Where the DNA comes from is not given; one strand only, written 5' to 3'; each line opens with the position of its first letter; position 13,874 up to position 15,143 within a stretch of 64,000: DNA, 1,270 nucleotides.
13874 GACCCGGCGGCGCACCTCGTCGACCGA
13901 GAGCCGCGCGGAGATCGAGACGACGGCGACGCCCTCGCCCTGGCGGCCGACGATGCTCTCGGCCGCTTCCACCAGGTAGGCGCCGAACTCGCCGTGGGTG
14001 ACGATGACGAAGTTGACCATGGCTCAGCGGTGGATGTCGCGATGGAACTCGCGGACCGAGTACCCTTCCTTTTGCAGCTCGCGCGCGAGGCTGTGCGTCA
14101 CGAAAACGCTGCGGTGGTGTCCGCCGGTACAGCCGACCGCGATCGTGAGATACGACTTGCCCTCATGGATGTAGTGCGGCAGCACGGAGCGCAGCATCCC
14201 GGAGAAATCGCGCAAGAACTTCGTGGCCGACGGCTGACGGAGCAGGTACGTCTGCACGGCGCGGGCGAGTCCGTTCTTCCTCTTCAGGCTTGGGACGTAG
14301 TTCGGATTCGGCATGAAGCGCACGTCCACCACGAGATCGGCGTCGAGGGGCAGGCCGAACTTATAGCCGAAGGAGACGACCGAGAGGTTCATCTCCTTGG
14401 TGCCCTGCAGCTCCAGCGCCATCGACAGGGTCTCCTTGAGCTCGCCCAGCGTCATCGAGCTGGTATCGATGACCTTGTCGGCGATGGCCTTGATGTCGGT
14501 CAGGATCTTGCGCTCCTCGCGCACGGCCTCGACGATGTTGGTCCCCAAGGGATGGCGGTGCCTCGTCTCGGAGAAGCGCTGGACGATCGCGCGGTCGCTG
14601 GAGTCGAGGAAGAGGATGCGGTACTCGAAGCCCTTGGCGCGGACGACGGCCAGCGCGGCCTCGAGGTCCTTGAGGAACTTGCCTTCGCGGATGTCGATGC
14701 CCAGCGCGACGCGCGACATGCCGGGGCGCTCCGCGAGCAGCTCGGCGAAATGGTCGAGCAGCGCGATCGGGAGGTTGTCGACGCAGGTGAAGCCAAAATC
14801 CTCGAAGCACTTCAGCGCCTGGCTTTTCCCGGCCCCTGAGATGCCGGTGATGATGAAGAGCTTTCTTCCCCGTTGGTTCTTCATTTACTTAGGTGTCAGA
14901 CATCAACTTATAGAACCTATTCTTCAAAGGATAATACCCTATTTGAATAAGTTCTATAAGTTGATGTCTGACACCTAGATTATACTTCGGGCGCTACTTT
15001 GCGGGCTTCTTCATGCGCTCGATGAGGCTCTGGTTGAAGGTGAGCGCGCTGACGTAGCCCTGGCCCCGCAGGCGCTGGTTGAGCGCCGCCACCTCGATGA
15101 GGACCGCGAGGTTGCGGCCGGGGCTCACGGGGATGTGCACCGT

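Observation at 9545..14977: Two ~92-bp AT-rich palindromic elements exactly fill two intergenic gaps in the hpf-hprK-rapZ-PTS-ptsI-lepA array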

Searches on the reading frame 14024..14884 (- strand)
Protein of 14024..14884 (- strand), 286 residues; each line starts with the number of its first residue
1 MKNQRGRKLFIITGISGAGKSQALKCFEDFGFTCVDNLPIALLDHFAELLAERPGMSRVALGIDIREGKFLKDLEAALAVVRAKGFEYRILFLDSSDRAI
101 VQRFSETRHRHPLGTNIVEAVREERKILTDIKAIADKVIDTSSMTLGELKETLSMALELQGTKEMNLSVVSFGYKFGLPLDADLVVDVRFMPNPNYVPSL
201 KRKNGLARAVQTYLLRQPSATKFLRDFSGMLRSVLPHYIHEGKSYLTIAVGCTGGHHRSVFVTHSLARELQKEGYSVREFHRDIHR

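Call 9: search_protein_families(library=pfam, proteins=[window:14024-14884:-])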
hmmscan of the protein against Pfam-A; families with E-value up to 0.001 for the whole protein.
window:14024-14884:- (286 aa): 2 families
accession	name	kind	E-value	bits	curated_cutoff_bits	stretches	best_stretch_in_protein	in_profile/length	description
PF22740.1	PapZ_C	-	2.4e-44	150.8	27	1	165-285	1-121/121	RapZ C-terminal domain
PF03668.21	RapZ-like_N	-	2.1e-39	135.3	25.4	1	9-157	3-154/158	RapZ-like N-terminal domain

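Call 11: find_encoding_contigs(protein=window:14024-14884:-, flank=10000, max_places=10)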
Protein window:14024-14884:- (286 aa): 1 contig read that carries it; 1 place shown.
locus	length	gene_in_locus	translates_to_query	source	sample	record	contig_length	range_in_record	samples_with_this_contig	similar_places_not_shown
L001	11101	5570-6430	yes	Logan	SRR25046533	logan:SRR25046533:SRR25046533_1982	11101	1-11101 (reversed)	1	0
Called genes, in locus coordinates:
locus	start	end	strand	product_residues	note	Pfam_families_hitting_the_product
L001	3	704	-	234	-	?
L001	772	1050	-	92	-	PF05258:DciA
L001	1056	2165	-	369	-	PF00712:DNA_pol3_beta, PF02767:DNA_pol3_beta_2, PF02768:DNA_pol3_beta_3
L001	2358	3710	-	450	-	PF11638:DnaA_N, PF00308:Bac_DnaA, PF08299:Bac_DnaA_C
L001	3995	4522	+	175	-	PF02482:Ribosomal_S30AE, PF16321:Ribosom_S30AE_C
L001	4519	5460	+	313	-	PF02603:Hpr_kinase_N, PF07475:Hpr_kinase_C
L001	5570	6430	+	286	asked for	PF03668:RapZ-like_N, PF22740:PapZ_C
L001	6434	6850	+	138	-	PF03610:EIIA-man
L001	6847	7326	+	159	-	PF03830:PTSIIB_sorb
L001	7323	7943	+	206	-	PF03609:EII-Sor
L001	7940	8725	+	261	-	PF03613:EIID-AGA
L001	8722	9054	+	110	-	PF00381:PTS-HPr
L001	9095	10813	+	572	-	PF05524:PEP-utilisers_N, PF00391:PEP-utilizers, PF02896:PEP-utilizers_C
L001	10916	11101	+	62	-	?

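Call 12: find_homologous_proteins(query=window:14024-14884:-, max_evalue=1e-40)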
Query window:14024-14884:- (286 aa): 7985 proteins with E <= 1e-40 among 8000 candidates; the best 120 are listed.
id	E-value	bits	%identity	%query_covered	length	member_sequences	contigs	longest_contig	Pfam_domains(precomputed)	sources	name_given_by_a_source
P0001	2.0e-181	619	98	100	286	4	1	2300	PF03668.22,PF22740.2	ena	-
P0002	3.8e-172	589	92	100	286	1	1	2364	PF03668.22,PF22740.2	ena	-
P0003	1.0e-171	588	92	100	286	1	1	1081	PF03668.22,PF22740.2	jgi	-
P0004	7.1e-159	545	87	99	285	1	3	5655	PF03668.22,PF22740.2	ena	-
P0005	2.4e-153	527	83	99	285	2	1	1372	PF03668.22,PF22740.2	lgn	-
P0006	1.1e-150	519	83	99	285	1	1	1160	PF03668.22,PF22740.2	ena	-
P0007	3.7e-150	517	83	99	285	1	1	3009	PF03668.22,PF22740.2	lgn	-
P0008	1.1e-148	512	82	99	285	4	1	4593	PF03668.22,PF22740.2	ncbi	-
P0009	2.1e-148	511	79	99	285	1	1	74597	PF03668.22,PF22740.2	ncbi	-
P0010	2.3e-147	508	81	99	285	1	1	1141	PF03668.22,PF22740.2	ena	-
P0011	7.2e-138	477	74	100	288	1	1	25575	PF03668.22,PF22740.2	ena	-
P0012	1.4e-134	466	73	100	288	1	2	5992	PF03668.22,PF22740.2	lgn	-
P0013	4.0e-134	464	72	100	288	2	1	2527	PF03668.22,PF22740.2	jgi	-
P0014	6.8e-134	464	75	98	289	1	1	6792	PF03668.22,PF22740.2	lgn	-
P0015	1.2e-133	463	73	98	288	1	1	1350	PF03668.22,PF22740.2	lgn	-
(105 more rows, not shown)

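Call 14: find_encoding_contigs(protein=P0009, flank=10000, max_places=3)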
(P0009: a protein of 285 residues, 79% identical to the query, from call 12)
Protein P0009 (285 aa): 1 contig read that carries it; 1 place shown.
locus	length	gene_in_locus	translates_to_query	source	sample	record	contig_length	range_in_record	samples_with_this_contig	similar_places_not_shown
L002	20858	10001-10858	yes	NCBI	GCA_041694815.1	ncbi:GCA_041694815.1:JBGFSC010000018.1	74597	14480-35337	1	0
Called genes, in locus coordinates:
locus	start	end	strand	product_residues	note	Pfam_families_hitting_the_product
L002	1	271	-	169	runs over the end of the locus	-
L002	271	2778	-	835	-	PF00521:DNA_topoisoIV, PF03989:DNA_gyraseA_C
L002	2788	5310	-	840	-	PF02518:HATPase_c, PF00204:DNA_gyraseB, PF01751:Toprim, PF21249:GyrB_hook (weak), PF00986:DNA_gyraseB_C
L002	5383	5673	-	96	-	PF05258:DciA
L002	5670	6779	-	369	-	PF00712:DNA_pol3_beta, PF02767:DNA_pol3_beta_2, PF02768:DNA_pol3_beta_3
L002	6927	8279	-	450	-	PF11638:DnaA_N, PF00308:Bac_DnaA, PF08299:Bac_DnaA_C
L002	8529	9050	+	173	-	PF02482:Ribosomal_S30AE, PF16321:Ribosom_S30AE_C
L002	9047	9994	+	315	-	PF02603:Hpr_kinase_N, PF07475:Hpr_kinase_C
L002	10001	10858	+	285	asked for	PF03668:RapZ-like_N, PF22740:PapZ_C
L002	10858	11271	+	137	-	PF03610:EIIA-man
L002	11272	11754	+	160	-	PF03830:PTSIIB_sorb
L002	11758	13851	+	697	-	PF01074:Glyco_hydro_38N (weak), PF03065:Glyco_hydro_57, PF09094:AmyA-A_glucT_m, PF09095:AmyA-gluTrfs_C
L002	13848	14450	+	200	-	PF03609:EII-Sor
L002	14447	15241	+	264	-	PF03613:EIID-AGA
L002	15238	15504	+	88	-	PF00381:PTS-HPr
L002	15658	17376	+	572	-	PF05524:PEP-utilisers_N, PF00391:PEP-utilizers, PF02896:PEP-utilizers_C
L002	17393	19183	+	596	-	PF00009:GTP_EFTU, PF10662:PduV-EutP (faint), PF22042:EF-G_D2 (faint), PF03144:GTP_EFTU_D2, PF14492:EFG_III (weak), PF00679:EFG_C, PF06421:LepA_C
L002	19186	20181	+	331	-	PF10502:Peptidase_S26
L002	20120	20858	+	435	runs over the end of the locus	PF25145:NfeD1b_N, PF24961:NfeD_membrane, PF01957:NfeD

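Call 15: find_encoding_contigs(protein=P0004, flank=10000, max_places=3)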
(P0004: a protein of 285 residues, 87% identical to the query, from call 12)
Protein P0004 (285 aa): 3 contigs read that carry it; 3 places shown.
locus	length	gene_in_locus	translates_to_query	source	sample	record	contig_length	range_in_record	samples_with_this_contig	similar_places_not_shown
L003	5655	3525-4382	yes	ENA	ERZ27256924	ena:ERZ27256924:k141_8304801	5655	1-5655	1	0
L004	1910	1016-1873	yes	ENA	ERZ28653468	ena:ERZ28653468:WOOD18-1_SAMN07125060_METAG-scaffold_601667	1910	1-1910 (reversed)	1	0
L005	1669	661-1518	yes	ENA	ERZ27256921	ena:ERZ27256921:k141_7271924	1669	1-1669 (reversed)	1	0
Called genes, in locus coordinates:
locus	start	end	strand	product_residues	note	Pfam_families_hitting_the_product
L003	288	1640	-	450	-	PF11638:DnaA_N, PF00308:Bac_DnaA, PF01695:IstB_IS21 (weak), PF08299:Bac_DnaA_C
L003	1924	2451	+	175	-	PF02482:Ribosomal_S30AE, PF16321:Ribosom_S30AE_C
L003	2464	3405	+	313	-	PF02603:Hpr_kinase_N, PF07475:Hpr_kinase_C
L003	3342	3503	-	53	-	-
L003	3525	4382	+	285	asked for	PF03668:RapZ-like_N, PF22740:PapZ_C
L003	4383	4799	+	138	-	PF03610:EIIA-man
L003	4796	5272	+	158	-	PF03830:PTSIIB_sorb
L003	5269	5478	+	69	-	-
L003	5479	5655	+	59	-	?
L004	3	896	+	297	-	?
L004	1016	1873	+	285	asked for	PF03668:RapZ-like_N, PF22740:PapZ_C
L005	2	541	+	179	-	?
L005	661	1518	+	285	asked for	PF03668:RapZ-like_N, PF22740:PapZ_C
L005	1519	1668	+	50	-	?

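Call 26: find_encoding_contigs(protein=P0001, flank=10000, max_places=5)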
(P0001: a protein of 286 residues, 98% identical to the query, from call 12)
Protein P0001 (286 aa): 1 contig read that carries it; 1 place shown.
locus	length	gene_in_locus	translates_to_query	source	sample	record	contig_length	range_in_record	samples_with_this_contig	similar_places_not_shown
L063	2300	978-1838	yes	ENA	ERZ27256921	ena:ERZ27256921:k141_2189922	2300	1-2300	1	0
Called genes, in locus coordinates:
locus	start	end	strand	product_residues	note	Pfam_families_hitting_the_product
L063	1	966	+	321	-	?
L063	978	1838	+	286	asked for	PF03668:RapZ-like_N, PF22740:PapZ_C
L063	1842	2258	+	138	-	PF03610:EIIA-man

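Call 27: find_encoding_contigs(protein=P0002, flank=10000, max_places=5)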
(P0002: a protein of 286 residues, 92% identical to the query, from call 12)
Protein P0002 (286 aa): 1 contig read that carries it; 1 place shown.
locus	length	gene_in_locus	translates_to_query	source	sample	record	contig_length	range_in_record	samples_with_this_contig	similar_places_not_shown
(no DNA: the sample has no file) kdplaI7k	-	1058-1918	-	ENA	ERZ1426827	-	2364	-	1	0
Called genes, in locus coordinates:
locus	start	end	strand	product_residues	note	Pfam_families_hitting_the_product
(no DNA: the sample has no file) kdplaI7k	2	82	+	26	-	?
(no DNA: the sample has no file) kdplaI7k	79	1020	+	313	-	PF02603:Hpr_kinase_N, PF07475:Hpr_kinase_C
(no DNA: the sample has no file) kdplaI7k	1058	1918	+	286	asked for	PF03668:RapZ-like_N, PF22740:PapZ_C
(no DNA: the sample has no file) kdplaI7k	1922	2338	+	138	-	PF03610:EIIA-man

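Call 28: find_encoding_contigs(protein=P0003, flank=10000, max_places=5)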
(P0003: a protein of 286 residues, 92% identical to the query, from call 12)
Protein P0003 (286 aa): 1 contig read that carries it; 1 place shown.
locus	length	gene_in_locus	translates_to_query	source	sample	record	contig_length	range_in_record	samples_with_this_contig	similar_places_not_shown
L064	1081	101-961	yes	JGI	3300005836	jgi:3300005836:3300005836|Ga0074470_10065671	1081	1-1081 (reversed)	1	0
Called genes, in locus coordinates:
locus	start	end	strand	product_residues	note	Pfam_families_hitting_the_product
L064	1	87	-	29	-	?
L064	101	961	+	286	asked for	PF03668:RapZ-like_N, PF22740:PapZ_C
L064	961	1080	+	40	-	?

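Call 51: find_encoding_contigs(protein=P0008, flank=10000, max_places=4)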
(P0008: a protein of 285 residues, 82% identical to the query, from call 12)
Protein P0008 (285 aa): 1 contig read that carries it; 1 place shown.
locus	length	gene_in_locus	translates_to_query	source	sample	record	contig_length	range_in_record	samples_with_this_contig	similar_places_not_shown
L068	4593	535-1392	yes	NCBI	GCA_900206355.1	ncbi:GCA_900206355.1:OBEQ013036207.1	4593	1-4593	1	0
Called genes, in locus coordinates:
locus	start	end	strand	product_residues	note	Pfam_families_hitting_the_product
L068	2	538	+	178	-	?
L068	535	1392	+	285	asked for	PF03668:RapZ-like_N, PF22740:PapZ_C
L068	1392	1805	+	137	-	PF03610:EIIA-man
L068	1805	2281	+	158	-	PF03830:PTSIIB_sorb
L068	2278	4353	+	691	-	PF01074:Glyco_hydro_38N, PF03065:Glyco_hydro_57, PF09094:AmyA-A_glucT_m, PF09095:AmyA-gluTrfs_C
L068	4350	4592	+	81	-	?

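Call 52: find_encoding_contigs(protein=P0007, flank=10000, max_places=4)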
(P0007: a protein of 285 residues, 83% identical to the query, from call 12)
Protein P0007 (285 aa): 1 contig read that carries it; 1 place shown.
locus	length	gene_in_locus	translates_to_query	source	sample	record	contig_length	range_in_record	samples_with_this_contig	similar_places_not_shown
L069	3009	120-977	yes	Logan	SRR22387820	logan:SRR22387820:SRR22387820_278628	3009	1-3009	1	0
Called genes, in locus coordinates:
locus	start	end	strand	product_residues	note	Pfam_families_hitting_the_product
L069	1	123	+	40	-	?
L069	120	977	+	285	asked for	PF03668:RapZ-like_N, PF22740:PapZ_C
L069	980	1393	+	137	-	PF03610:EIIA-man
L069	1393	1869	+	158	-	PF03830:PTSIIB_sorb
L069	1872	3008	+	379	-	?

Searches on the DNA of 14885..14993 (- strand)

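Call 71: search_dna_similar(query=window:14885-14993:-, collection=plasmids, mode=distant, max_evalue=0.01, max_rows=10)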
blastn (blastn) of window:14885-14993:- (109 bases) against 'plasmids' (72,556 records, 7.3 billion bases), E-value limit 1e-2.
No match.
